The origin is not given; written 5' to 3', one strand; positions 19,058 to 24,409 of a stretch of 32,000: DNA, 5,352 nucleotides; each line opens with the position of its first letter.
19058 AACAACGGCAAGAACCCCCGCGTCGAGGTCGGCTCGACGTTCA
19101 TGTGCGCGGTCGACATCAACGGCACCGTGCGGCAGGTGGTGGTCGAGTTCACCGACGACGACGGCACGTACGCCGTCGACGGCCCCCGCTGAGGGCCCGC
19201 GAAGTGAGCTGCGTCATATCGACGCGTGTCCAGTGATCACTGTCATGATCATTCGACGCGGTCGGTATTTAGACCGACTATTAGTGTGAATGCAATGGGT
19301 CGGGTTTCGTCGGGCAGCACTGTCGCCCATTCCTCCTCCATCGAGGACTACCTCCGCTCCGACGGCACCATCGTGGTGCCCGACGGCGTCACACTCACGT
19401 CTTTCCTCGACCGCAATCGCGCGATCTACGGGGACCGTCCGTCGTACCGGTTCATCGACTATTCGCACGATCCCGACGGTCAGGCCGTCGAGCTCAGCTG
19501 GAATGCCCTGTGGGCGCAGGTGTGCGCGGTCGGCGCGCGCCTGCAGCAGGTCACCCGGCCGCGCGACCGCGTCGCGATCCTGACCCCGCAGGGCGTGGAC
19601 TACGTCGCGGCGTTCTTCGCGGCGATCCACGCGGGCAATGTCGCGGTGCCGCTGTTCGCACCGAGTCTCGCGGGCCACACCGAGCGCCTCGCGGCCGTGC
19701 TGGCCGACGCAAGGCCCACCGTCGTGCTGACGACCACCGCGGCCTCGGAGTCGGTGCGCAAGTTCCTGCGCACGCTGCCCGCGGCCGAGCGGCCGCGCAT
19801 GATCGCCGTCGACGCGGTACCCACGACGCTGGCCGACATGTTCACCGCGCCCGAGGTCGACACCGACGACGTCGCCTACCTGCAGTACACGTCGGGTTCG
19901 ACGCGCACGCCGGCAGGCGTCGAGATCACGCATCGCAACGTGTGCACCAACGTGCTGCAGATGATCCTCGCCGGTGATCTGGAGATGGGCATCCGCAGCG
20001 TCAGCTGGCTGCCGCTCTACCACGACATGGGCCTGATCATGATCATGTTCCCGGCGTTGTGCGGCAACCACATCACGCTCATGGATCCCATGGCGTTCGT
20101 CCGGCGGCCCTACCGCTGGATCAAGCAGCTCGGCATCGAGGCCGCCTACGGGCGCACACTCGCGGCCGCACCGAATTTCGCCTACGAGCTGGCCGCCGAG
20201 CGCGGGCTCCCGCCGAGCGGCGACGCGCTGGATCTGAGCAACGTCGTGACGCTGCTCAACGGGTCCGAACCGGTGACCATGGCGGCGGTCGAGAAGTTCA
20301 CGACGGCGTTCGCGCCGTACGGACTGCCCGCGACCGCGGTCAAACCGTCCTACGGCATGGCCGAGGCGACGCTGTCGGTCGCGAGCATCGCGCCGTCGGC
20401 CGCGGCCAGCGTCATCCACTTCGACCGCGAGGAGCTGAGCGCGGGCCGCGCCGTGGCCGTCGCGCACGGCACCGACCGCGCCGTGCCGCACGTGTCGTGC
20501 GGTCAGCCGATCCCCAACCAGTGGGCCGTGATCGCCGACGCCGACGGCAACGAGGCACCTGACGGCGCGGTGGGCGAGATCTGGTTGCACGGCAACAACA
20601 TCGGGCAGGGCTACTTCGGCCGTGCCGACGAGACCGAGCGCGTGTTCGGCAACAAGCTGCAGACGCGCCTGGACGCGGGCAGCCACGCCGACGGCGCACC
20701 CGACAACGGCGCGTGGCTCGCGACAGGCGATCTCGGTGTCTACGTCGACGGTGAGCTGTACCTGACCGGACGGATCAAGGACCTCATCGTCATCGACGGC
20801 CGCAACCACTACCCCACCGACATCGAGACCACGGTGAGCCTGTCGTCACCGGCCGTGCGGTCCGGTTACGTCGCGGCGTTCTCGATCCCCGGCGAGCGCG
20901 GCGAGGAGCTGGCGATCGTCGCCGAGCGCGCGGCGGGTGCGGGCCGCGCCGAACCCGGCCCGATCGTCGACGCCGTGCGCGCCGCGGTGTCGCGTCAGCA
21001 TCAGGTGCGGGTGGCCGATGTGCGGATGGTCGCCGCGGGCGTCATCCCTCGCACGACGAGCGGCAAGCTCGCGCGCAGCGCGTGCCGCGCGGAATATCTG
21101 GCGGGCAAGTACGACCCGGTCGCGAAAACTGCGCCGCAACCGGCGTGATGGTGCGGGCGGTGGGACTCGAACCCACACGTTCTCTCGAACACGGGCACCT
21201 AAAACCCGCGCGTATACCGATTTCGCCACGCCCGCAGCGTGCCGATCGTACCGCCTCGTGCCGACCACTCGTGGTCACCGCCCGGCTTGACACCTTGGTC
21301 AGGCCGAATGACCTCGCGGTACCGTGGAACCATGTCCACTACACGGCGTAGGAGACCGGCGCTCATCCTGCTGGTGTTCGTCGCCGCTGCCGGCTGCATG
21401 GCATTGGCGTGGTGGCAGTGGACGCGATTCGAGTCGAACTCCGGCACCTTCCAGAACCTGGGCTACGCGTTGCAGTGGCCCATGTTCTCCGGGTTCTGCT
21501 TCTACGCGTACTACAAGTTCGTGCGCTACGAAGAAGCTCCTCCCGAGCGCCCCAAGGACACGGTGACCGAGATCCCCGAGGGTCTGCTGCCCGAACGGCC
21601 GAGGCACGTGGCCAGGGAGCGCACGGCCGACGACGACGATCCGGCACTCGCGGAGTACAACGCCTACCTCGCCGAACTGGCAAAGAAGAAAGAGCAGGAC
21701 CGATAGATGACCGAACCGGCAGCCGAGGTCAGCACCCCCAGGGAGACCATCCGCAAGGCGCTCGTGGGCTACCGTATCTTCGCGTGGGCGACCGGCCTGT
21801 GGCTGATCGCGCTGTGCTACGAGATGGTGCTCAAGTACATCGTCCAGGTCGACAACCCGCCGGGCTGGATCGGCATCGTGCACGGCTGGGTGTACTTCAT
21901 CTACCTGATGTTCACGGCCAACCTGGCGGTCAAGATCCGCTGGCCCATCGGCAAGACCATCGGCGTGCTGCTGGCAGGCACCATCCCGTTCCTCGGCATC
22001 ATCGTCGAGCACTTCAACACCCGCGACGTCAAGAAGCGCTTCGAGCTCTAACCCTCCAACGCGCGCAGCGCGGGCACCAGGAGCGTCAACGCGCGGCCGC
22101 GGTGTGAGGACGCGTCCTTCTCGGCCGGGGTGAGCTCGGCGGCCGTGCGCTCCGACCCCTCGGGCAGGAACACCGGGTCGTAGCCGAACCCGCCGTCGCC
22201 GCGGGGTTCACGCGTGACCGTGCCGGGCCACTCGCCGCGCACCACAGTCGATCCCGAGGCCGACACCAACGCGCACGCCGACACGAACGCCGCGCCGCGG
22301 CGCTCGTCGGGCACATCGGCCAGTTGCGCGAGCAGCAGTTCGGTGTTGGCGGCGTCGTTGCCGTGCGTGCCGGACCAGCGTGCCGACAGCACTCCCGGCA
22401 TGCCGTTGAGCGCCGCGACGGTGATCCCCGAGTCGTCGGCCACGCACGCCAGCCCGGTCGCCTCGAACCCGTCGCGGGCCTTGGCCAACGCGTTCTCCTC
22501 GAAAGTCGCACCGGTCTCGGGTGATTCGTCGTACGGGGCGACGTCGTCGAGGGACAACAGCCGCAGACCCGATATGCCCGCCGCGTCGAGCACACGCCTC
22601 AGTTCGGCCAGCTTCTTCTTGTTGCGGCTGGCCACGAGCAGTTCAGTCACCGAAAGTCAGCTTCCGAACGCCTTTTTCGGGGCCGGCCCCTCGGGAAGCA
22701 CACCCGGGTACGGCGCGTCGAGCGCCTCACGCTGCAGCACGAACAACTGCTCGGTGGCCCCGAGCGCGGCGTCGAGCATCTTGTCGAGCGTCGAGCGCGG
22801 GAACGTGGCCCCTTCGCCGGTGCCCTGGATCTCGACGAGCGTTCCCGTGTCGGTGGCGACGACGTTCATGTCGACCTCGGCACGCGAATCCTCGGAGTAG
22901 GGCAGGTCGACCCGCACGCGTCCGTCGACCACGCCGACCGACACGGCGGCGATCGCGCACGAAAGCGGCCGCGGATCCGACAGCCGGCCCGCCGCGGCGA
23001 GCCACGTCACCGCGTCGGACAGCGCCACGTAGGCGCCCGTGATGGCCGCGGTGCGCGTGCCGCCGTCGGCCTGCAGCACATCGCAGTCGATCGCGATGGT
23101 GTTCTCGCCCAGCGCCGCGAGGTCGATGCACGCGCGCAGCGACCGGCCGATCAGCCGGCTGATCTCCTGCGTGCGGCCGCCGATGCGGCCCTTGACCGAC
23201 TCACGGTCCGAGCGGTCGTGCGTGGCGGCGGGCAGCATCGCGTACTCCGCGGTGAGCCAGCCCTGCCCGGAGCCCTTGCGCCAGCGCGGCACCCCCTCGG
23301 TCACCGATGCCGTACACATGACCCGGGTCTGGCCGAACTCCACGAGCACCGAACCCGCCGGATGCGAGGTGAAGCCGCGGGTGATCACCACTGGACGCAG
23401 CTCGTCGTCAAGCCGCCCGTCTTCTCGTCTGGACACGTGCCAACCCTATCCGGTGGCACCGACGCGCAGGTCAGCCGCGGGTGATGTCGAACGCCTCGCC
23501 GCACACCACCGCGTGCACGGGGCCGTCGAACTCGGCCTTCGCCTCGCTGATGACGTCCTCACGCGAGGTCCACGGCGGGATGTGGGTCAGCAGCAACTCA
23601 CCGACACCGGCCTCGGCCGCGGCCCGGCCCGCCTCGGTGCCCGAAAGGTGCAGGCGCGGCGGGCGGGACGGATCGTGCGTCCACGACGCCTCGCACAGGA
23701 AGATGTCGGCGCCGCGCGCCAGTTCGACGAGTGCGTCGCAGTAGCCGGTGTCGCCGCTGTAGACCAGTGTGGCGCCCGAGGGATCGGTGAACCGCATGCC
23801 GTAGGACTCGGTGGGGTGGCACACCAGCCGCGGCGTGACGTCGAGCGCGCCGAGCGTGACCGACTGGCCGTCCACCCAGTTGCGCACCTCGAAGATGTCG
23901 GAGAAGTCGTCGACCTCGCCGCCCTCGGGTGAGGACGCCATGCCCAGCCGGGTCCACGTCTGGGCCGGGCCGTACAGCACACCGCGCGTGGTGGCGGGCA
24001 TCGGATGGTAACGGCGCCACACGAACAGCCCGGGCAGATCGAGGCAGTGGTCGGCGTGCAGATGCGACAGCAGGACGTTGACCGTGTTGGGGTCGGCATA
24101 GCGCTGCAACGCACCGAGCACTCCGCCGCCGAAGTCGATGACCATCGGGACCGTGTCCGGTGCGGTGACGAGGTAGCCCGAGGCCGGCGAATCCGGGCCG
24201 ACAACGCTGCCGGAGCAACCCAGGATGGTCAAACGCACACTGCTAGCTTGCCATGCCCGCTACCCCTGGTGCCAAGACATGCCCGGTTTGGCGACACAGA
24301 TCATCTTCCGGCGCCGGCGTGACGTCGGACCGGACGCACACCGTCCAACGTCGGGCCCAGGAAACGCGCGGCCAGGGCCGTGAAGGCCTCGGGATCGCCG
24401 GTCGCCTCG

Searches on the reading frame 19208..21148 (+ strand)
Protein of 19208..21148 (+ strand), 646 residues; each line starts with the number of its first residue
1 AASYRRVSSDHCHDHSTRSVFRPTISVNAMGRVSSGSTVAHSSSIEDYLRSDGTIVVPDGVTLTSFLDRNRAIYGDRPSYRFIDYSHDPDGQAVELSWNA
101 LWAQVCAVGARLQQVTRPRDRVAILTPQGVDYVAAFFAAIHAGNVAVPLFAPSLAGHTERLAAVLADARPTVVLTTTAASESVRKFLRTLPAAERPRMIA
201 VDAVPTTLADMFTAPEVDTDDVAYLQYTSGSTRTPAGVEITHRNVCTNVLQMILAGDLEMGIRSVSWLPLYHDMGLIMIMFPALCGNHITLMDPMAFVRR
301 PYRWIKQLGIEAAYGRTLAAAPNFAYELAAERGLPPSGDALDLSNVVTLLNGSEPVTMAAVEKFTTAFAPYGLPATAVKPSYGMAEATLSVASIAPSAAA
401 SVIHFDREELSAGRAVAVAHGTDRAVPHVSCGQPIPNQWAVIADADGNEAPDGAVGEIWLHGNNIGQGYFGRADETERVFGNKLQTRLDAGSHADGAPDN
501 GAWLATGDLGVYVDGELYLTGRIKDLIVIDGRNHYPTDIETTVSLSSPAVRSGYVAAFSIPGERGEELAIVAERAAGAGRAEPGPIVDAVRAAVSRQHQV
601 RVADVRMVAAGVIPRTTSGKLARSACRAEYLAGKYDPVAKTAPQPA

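Call 59: search_protein_families(library=pfam, proteins=[window:19208-21148:+], max_evalue=0.001)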
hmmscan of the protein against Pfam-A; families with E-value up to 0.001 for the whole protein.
window:19208-21148:+ (646 aa): 2 families
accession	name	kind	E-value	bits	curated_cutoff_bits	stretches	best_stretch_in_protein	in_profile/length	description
PF00501.34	AMP-binding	-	9e-59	199.6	29.9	1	74-470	8-384/384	AMP-binding enzyme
PF23024.1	AMP-dom_DIP2-like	-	2e-07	31.5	27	1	525-635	2-105/110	Disco-interacting protein 2-like, AMP domain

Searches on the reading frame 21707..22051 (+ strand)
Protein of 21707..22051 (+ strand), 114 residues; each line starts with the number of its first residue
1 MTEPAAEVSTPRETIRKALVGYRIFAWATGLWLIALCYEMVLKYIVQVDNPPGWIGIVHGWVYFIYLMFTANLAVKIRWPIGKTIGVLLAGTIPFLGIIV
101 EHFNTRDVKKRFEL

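Call 59: search_protein_families(library=pfam, proteins=[window:21707-22051:+], max_evalue=0.001)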
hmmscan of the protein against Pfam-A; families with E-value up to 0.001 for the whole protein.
window:21707-22051:+ (114 aa): 1 family
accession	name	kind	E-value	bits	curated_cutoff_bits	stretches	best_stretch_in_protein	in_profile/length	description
PF12823.12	DUF3817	-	1.5e-24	87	27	1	22-105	4-84/85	Domain of unknown function (DUF3817)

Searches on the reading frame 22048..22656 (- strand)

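Call 59: search_protein_families(library=pfam, proteins=[window:22048-22656:-], max_evalue=0.001)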
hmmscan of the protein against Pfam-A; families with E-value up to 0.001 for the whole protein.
window:22048-22656:- (202 aa): 1 family
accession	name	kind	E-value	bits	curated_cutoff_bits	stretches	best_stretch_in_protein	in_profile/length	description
PF01725.21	Ham1p_like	-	3.6e-60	203.5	22.5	1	6-194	1-184/186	Ham1 family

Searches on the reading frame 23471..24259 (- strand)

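Call 59: search_protein_families(library=pfam, proteins=[window:23471-24259:-], max_evalue=0.001)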
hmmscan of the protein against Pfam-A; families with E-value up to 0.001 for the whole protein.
window:23471-24259:- (262 aa): 2 families
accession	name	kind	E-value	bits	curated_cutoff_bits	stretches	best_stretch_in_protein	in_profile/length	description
PF12706.13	Lactamase_B_2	-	2.9e-18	66.6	27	1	60-227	32-200/200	Beta-lactamase superfamily domain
PF00753.33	Lactamase_B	-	3.5e-10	40.6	22.7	1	25-194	5-173/196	Metallo-beta-lactamase superfamily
